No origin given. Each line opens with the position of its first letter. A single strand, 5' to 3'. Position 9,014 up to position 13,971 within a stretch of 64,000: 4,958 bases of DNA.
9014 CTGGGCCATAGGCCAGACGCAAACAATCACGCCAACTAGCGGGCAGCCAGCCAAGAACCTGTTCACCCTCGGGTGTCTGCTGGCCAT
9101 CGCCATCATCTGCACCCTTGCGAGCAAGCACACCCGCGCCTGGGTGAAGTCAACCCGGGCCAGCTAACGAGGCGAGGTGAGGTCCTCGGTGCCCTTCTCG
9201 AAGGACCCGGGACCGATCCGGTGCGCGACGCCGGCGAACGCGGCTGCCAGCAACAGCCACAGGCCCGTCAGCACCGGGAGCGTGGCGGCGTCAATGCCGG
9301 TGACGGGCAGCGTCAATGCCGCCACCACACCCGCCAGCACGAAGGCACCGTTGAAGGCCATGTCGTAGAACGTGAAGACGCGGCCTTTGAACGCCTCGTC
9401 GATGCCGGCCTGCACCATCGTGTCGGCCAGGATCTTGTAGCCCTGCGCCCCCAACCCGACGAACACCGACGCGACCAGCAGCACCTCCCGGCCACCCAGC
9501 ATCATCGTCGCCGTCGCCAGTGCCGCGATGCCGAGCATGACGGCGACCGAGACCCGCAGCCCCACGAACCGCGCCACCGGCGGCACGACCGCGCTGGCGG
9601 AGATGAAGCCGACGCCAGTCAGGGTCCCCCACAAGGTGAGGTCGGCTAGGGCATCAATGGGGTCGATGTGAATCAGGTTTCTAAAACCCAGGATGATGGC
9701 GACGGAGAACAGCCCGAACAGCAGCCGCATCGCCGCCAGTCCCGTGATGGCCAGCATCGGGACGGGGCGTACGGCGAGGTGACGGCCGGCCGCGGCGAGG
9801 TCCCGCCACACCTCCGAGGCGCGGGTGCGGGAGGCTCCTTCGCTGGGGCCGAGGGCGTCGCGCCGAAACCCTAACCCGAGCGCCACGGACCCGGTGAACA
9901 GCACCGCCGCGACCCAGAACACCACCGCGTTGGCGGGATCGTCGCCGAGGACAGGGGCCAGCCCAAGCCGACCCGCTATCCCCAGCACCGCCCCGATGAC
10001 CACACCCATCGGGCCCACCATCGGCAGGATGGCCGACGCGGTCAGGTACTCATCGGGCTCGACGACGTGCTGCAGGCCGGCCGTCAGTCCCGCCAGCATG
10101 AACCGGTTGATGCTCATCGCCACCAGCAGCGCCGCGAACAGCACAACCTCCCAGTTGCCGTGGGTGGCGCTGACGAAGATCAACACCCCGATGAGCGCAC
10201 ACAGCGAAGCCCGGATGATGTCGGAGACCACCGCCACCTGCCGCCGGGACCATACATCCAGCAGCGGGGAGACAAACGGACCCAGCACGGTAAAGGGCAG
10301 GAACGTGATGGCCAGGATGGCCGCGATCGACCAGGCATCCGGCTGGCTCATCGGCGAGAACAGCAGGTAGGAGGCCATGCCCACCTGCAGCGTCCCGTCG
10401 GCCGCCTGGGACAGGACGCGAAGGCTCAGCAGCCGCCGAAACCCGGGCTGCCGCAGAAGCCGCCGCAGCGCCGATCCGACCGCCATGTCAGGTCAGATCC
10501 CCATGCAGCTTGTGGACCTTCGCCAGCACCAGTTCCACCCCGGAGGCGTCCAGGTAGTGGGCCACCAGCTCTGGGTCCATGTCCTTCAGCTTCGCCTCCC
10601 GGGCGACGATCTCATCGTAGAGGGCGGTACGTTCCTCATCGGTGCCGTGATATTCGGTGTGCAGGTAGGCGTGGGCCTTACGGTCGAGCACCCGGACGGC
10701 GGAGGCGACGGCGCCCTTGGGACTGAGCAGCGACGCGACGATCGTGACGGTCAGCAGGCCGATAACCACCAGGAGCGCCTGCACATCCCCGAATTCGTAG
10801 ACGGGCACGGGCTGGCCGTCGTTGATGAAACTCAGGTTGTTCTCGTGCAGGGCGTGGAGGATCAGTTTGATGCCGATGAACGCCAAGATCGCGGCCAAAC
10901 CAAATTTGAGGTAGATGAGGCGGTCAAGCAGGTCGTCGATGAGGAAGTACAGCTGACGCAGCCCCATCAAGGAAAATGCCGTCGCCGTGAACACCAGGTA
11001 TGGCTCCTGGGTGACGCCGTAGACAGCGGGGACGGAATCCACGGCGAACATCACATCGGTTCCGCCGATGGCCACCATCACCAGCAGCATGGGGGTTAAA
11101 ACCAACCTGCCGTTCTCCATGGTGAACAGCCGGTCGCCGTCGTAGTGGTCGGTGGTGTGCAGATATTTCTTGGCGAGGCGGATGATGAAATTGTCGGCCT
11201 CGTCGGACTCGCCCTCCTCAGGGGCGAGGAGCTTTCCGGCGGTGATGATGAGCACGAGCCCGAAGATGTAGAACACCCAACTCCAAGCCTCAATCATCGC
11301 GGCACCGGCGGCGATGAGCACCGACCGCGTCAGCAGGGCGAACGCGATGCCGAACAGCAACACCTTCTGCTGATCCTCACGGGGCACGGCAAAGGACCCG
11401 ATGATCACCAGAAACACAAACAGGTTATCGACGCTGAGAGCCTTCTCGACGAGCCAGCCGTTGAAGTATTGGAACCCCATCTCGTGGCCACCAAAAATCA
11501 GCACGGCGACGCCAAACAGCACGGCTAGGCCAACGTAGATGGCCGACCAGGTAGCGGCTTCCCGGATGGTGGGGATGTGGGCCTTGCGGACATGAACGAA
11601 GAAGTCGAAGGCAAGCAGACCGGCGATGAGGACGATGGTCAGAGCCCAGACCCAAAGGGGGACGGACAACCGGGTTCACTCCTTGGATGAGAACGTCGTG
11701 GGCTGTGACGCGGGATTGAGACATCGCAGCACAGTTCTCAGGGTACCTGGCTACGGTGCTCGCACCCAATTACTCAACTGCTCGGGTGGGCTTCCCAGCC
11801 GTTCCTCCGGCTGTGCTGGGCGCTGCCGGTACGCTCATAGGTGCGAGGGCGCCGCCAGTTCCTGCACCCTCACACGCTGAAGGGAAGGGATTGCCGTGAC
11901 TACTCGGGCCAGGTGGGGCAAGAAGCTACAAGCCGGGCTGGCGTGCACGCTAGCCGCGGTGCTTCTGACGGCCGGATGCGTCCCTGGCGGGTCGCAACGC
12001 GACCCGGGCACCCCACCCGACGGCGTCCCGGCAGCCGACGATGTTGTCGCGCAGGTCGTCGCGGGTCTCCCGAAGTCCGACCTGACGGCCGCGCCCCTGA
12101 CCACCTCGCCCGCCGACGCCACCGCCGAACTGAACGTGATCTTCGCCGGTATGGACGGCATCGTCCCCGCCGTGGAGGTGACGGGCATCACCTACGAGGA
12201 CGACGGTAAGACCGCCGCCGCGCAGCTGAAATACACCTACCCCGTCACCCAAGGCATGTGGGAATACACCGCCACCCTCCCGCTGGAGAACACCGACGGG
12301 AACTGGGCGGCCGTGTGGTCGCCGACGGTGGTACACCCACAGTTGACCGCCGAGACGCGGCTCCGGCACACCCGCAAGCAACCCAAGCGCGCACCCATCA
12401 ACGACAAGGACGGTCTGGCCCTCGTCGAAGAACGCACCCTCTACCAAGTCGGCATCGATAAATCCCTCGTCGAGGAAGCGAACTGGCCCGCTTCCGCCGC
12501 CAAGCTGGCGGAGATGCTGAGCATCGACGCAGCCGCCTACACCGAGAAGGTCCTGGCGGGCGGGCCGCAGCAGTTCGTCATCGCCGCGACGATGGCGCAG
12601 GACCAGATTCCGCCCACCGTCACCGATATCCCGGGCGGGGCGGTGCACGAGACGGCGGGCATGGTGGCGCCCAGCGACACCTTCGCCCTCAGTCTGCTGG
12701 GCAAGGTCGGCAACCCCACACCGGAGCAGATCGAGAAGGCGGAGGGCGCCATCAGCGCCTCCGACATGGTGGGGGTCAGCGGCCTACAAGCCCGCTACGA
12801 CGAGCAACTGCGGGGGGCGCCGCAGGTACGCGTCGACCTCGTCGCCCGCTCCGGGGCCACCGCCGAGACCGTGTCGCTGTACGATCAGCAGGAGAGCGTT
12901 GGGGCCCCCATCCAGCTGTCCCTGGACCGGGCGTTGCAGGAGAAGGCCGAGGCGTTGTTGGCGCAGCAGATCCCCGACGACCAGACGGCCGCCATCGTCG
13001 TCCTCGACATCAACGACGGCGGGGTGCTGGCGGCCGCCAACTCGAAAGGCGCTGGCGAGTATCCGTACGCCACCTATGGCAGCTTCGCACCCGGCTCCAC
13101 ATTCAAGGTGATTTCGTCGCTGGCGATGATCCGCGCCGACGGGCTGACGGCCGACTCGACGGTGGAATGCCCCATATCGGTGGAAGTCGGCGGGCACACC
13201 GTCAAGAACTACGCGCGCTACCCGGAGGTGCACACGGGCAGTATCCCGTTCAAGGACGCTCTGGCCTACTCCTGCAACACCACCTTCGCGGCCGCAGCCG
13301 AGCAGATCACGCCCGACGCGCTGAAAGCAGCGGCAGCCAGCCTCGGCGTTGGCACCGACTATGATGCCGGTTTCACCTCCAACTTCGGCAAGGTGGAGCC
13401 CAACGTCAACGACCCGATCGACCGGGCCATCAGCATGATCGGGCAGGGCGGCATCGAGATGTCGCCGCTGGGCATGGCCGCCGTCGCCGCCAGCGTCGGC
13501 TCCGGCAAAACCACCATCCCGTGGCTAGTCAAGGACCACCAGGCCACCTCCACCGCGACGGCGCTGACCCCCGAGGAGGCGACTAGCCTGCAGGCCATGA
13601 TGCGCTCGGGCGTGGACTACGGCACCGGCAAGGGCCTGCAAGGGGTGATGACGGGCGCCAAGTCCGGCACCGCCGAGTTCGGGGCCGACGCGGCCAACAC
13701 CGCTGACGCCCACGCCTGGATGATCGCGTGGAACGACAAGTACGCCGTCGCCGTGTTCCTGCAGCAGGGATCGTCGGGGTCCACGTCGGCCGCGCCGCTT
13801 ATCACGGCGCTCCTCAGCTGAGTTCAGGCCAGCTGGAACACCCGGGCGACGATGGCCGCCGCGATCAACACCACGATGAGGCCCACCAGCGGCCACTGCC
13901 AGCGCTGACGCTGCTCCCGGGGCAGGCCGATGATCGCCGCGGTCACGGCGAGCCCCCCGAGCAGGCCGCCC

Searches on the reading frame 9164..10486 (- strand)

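Call 35: search_protein_families(library=pfam, proteins=[window:9164-10486:-], max_evalue=0.00001)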
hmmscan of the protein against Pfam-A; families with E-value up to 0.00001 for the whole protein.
window:9164-10486:- (440 aa): 1 family
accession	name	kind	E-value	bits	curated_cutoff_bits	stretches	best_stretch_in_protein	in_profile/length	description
PF07690.21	MFS_1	-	2.8e-12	46.7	33.4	1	53-385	33-346/347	Major Facilitator Superfamily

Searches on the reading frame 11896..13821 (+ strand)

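Call 35: search_protein_families(library=pfam, proteins=[window:11896-13821:+], max_evalue=0.00001)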
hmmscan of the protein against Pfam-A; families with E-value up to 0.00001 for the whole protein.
window:11896-13821:+ (641 aa): 2 families
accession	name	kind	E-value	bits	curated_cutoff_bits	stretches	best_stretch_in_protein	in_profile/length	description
PF00905.27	Transpeptidase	-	3.3e-38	132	22.1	1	366-639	2-297/299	Penicillin binding protein transpeptidase domain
PF03717.20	PBP_dimer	-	4.7e-18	66.7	24.4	1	161-324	2-177/180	Penicillin-binding Protein dimerisation domain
